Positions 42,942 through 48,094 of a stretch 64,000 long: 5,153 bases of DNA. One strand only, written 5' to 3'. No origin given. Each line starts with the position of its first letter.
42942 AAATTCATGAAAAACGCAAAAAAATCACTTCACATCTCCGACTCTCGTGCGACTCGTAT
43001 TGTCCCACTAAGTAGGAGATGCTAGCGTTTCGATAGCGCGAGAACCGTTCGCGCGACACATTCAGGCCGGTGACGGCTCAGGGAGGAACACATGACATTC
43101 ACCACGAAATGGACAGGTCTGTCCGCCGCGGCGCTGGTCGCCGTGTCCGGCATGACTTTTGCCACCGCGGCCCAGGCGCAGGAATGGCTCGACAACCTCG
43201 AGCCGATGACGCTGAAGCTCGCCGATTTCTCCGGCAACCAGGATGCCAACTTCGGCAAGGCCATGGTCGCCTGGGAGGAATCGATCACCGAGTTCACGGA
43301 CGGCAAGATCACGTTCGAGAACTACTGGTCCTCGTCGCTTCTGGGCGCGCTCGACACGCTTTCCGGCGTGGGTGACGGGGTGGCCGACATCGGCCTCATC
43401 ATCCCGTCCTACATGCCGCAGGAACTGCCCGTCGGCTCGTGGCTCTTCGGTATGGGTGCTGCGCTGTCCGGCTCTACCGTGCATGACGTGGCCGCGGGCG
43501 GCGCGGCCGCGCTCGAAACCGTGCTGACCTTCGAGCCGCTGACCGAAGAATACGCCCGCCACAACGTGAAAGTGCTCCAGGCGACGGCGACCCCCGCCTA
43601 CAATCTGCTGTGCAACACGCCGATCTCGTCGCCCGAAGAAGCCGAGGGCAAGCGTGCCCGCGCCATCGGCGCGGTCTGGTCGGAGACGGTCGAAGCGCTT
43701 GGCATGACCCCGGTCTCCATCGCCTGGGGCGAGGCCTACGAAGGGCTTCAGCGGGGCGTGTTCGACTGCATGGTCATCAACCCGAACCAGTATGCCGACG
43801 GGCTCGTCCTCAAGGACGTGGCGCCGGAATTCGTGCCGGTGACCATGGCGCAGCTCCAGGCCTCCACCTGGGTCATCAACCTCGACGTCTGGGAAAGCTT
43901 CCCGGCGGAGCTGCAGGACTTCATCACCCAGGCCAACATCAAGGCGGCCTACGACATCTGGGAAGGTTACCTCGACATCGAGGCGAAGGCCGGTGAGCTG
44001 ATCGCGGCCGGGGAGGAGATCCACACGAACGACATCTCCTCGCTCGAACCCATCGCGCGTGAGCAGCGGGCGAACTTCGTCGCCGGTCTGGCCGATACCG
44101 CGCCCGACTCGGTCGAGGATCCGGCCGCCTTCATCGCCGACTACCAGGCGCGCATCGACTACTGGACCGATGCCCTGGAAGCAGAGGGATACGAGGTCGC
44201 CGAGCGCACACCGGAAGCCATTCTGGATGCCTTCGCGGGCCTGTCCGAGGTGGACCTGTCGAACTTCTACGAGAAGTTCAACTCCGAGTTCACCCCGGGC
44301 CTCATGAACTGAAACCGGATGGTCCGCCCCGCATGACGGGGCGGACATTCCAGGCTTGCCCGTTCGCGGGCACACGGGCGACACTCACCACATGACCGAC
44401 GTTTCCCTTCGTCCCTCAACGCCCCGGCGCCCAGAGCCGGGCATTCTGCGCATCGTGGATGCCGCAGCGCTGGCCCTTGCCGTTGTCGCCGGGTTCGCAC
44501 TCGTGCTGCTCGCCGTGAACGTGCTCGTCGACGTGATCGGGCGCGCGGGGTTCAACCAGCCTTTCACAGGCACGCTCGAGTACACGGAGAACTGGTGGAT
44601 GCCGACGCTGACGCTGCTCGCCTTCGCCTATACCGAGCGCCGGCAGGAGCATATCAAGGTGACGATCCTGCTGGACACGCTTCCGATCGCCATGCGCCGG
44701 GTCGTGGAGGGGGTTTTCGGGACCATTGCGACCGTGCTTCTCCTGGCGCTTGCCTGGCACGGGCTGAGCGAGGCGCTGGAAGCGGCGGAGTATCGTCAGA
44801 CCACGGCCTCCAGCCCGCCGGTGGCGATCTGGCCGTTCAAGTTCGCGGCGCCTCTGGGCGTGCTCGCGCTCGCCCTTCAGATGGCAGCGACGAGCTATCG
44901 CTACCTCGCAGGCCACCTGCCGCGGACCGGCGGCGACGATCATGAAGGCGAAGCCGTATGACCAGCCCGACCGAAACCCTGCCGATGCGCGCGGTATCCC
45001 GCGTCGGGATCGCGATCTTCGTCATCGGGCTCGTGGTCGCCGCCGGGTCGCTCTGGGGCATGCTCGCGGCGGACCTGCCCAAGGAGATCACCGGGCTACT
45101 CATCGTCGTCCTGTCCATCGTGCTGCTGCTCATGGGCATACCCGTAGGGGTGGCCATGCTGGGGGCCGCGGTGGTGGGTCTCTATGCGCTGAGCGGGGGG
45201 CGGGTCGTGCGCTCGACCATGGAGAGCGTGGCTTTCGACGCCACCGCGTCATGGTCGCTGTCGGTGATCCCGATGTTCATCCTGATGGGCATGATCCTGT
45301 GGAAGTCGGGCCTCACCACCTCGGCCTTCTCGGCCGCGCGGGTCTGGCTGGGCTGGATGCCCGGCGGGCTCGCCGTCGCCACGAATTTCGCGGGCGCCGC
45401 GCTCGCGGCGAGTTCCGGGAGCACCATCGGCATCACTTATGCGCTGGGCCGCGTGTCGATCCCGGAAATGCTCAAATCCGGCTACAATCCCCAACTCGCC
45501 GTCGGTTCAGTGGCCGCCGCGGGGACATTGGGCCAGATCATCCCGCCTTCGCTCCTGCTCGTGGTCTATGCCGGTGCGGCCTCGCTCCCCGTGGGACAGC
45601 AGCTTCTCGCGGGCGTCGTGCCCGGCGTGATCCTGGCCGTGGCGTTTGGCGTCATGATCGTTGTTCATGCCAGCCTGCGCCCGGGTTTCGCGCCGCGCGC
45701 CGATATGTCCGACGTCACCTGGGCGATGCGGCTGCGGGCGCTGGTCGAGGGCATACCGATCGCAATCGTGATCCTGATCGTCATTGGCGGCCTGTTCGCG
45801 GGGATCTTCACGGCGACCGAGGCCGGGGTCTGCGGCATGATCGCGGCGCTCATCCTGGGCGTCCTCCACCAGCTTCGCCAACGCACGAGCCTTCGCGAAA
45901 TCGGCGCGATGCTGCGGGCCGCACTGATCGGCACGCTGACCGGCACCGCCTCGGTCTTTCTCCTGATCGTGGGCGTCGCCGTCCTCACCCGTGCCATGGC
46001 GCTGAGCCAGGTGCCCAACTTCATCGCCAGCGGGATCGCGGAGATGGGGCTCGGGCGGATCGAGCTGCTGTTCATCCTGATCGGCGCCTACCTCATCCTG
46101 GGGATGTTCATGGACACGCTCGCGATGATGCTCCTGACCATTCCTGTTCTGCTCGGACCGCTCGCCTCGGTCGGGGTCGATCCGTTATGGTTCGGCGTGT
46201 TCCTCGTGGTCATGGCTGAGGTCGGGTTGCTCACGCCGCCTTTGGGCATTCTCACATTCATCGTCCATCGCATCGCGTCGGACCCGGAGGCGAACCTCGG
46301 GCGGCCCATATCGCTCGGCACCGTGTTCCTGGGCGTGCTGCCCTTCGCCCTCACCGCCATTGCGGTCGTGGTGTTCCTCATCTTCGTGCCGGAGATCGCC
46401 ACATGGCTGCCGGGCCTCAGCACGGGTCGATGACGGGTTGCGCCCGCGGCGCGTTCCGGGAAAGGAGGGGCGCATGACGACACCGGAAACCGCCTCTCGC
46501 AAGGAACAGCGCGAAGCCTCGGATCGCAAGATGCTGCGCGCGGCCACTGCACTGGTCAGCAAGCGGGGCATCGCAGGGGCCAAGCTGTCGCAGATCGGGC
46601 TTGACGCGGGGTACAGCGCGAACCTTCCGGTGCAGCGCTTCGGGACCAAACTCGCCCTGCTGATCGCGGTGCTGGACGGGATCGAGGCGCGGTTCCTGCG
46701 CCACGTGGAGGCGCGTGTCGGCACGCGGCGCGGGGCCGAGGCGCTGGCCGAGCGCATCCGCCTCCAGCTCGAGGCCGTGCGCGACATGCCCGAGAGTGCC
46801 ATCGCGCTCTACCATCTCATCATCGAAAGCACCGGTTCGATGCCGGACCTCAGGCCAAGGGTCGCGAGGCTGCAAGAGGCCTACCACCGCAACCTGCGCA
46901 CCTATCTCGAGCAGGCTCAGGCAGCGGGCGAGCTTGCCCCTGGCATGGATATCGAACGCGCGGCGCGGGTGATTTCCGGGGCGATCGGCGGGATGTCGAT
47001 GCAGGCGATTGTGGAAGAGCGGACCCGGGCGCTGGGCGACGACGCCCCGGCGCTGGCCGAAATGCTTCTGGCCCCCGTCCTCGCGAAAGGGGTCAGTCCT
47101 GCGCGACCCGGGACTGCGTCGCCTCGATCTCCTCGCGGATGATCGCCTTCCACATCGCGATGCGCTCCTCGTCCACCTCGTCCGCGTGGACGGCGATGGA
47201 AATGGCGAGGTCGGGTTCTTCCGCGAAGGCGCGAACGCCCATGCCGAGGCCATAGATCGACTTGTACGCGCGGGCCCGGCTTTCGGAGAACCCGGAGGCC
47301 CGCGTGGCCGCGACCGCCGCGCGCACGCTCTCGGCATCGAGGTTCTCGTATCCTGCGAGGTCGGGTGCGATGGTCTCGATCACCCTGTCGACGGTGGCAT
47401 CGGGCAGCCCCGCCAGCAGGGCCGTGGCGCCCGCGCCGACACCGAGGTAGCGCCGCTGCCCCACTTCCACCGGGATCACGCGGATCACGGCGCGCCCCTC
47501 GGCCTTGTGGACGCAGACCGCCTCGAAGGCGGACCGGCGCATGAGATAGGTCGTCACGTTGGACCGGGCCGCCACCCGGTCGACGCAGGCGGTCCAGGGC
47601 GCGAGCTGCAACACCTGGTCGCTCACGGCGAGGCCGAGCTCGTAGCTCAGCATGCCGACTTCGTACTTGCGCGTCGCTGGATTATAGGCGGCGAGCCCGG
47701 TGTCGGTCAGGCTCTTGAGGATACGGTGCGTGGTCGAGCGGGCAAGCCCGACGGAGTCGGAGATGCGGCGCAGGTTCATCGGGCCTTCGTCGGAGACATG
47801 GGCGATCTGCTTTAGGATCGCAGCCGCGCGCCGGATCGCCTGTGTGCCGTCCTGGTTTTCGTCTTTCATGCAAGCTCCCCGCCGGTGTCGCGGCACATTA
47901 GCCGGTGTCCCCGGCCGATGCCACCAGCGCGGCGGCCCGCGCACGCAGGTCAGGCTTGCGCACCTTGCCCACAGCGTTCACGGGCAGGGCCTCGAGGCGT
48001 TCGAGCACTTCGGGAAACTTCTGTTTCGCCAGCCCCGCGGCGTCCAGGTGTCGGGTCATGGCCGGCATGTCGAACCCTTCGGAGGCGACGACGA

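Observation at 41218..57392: Self-contained CoA-dependent catabolic island for an unknown (possibly alicyclic) carboxylate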

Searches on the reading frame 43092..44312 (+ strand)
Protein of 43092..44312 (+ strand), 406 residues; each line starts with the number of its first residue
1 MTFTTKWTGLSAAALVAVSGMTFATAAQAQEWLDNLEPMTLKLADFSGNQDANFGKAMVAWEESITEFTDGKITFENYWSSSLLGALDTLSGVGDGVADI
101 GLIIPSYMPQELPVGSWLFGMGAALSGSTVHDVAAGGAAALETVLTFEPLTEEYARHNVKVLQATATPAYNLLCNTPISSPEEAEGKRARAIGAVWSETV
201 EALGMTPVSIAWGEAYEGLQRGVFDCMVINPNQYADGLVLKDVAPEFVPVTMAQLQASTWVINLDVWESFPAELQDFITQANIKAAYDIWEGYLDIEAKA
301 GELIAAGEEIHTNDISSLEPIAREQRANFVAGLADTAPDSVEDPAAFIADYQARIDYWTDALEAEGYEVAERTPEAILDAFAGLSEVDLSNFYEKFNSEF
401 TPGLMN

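Call 4: search_protein_families(library=pfam, proteins=[window:43092-44312:+], max_evalue=0.00001)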
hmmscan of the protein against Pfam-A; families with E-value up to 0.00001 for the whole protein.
window:43092-44312:+ (406 aa): 1 family
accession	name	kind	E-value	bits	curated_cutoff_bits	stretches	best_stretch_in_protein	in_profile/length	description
PF03480.18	DctP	-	6.7e-22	78.6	23.4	1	52-300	9-249/286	Bacterial extracellular solute-binding protein, family 7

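Call 6: search_protein_families(library=ncbifam, proteins=[window:43092-44312:+], max_evalue=0.00001)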
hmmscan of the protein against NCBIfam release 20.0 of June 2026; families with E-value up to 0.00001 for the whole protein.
window:43092-44312:+ (406 aa): 2 families
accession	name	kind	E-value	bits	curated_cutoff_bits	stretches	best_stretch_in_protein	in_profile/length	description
NF037995.1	TRAP_S1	subfamily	2.7e-13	49.8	50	1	151-291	100-240/271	TRAP transporter substrate-binding protein DctP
TIGR00787.1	dctP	subfamily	6.2e-11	42.2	175.05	1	173-284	122-233/257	DctP family TRAP transporter solute-binding subunit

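Call 12: search_solved_structures(query=window:43092-44312:+, max_evalue=0.001)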
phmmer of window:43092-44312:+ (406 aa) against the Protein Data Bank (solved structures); distinct sequences matched with E-value up to 0.001: 45.
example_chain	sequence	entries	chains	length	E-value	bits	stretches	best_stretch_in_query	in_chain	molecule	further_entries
4n6d_A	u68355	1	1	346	4.9e-18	68.5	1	57-299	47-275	TRAP dicarboxylate transporter-DctP subunit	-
4pgn_A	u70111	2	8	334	1.2e-15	60.6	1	32-348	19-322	Extracellular solute-binding protein, family 7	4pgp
4nap_A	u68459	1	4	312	6.8e-15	58.2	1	37-348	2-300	Extracellular solute-binding protein, family 7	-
2vpn_A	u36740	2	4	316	2.9e-12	49.5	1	150-317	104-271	PERIPLASMIC SUBSTRATE BINDING PROTEIN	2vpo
3gyy_A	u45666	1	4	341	3.4e-12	49.3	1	150-317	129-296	Periplasmic substrate binding protein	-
4nx1_A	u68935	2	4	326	1.4e-10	44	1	49-288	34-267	C4-dicarboxylate transport system substrate-binding protein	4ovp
7nr2_AAA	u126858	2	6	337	3e-10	42.9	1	39-299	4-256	TRAP dicarboxylate transporter, DctP subunit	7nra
2hpg_A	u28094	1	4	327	4e-10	42.5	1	55-289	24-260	ABC transporter, periplasmic substrate-binding protein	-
4pc9_A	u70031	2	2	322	5.4e-10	42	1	32-227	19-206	C4-dicarboxylate transport system, substrate-binding protein, putative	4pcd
4p8b_A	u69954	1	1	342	1.6e-08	37.2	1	13-285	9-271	TRAP-type transporter, periplasmic component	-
2zzv_A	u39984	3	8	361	1.5e-07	33.9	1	61-281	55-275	ABC transporter, solute-binding protein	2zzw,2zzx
4p1e_A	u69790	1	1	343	2e-07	33.6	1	172-275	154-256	TRAP dicarboxylate transporter, DctP subunit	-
4p56_A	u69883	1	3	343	2.1e-07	33.5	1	37-355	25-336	Putative extracellular solute-binding protein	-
4o8m_A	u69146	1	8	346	2.4e-07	33.3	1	48-284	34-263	TRAP dicarboxylate transporter, DctP subunit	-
4ovt_A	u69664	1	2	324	6.8e-07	31.8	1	36-233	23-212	TRAP dicarboxylate transporter, DctP subunit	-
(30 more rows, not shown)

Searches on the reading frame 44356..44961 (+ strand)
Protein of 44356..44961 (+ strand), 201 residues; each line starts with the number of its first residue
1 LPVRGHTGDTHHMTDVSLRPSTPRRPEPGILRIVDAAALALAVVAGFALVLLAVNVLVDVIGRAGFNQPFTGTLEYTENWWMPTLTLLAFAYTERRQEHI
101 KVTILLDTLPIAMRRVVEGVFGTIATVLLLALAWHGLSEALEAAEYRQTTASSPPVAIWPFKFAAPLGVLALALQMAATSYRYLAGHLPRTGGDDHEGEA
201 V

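Call 4: search_protein_families(library=pfam, proteins=[window:44356-44961:+], max_evalue=0.00001)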
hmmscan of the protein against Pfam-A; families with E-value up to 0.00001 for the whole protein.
window:44356-44961:+ (201 aa): 1 family
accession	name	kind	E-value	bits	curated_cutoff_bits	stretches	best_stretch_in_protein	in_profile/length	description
PF04290.18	DctQ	-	1e-20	74.4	28.3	1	53-182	2-128/132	Tripartite ATP-independent periplasmic transporters, DctQ component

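Call 6: search_protein_families(library=ncbifam, proteins=[window:44356-44961:+], max_evalue=0.00001)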
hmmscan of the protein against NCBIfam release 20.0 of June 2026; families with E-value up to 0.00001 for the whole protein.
window:44356-44961:+ (201 aa): 0 families

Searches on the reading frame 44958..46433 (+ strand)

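Call 4: search_protein_families(library=pfam, proteins=[window:44958-46433:+], max_evalue=0.00001)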
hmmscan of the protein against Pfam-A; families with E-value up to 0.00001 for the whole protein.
window:44958-46433:+ (491 aa): 1 family
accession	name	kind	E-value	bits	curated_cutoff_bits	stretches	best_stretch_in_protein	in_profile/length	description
PF06808.19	DctM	-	9.9e-80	268.8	23.8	1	51-480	2-413/413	Tripartite ATP-independent periplasmic transporter, DctM component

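Call 6: search_protein_families(library=ncbifam, proteins=[window:44958-46433:+], max_evalue=0.00001)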
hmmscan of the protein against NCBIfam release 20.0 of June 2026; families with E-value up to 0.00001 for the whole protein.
window:44958-46433:+ (491 aa): 3 families
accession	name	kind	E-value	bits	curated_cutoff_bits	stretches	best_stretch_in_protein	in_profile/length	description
TIGR00786.1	dctM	subfamily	3.8e-76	256.4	268.45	1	60-485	1-405/405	TRAP transporter large permease subunit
NF011634.1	PRK15060.1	equivalog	1.2e-32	113.5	800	1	53-481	6-417/425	2,3-diketo-L-gulonate TRAP transporter large permease YiaN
TIGR02123.1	TRAP_fused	subfamily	7.2e-19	67.9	320.65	1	43-448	111-511/615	TRAP transporter fused permease subunit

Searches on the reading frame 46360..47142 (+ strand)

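Call 6: search_protein_families(library=ncbifam, proteins=[window:46360-47142:+], max_evalue=0.00001)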
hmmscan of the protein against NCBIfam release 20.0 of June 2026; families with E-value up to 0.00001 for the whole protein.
window:46360-47142:+ (260 aa): 7 families
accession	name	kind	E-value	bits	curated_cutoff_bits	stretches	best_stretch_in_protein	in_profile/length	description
NF041196.1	ScbR_bind_reg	equivalog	4e-11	43.5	150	1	56-239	9-188/191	ScbR family autoregulator-binding transcription factor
NF011584.0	PRK15008.1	equivalog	3.1e-10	40.2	230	1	43-147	8-112/212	HTH-type transcriptional regulator RutR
TIGR03613.1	RutR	equivalog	5e-09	36.3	368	1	47-151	2-105/202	pyrimidine utilization regulatory protein R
TIGR03384.1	betaine_BetI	equivalog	7.4e-08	32.3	201.3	1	52-234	7-182/189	choline-binding transcriptional repressor BetI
NF053878.1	FATransRegFadRBac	equivalog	2.4e-07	30.7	200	1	57-238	7-186/190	fatty acid metabolism transcriptional regulator FadR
NF053731.1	TransRegFasRMycb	equivalog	3.4e-07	30.3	330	1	50-175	8-131/199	HTH-type transcriptional activator FasR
NF001978.0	PRK00767.1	equivalog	3.2e-06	27.1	118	1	56-242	12-192/197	transcriptional regulator BetI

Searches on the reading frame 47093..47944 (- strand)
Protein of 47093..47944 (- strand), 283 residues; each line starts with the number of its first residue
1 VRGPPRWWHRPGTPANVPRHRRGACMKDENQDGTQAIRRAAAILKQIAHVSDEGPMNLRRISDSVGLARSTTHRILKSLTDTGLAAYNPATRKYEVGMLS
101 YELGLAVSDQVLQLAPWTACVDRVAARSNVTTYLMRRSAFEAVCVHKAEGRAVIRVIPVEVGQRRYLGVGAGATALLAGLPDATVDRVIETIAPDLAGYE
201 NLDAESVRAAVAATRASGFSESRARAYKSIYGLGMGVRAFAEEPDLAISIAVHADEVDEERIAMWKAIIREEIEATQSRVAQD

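Call 4: search_protein_families(library=pfam, proteins=[window:47093-47944:-], max_evalue=0.00001)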
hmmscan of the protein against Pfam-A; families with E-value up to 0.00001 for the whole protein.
window:47093-47944:- (283 aa): 2 families
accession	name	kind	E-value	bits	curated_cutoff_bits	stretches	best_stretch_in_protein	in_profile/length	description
PF09339.16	HTH_IclR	-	2.7e-11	43.5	22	1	36-88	1-51/52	IclR helix-turn-helix domain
PF01614.24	IclR_C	-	1.1e-09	38.5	24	1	120-271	16-167/174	Bacterial transcriptional regulator IclR C-terminal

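Call 6: search_protein_families(library=ncbifam, proteins=[window:47093-47944:-], max_evalue=0.00001)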
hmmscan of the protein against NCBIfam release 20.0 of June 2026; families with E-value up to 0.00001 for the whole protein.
window:47093-47944:- (283 aa): 5 families
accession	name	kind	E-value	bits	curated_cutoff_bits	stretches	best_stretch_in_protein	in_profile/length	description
NF045644.1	TransRegBhcR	equivalog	3.4e-17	62.6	350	1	23-265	11-250/267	HTH-type transcriptional regulator BhcR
TIGR02431.1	pcaR_pcaU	subfamily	3.9e-09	36.2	284.75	1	32-262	3-229/248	beta-ketoadipate pathway transcriptional regulators, PcaR/PcaU/PobR family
NF007548.0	PRK10163.1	equivalog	4.6e-09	35.8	406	1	19-224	6-209/271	HTH-type transcriptional repressor AllR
NF011671.1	PRK15090.1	equivalog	6.3e-08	32.1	275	1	28-221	4-194/256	DNA-binding transcriptional regulator KdgR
NF008601.2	PRK11569.1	equivalog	1.1e-07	31.3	380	1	19-269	11-261/276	glyoxylate bypass operon transcriptional repressor IclR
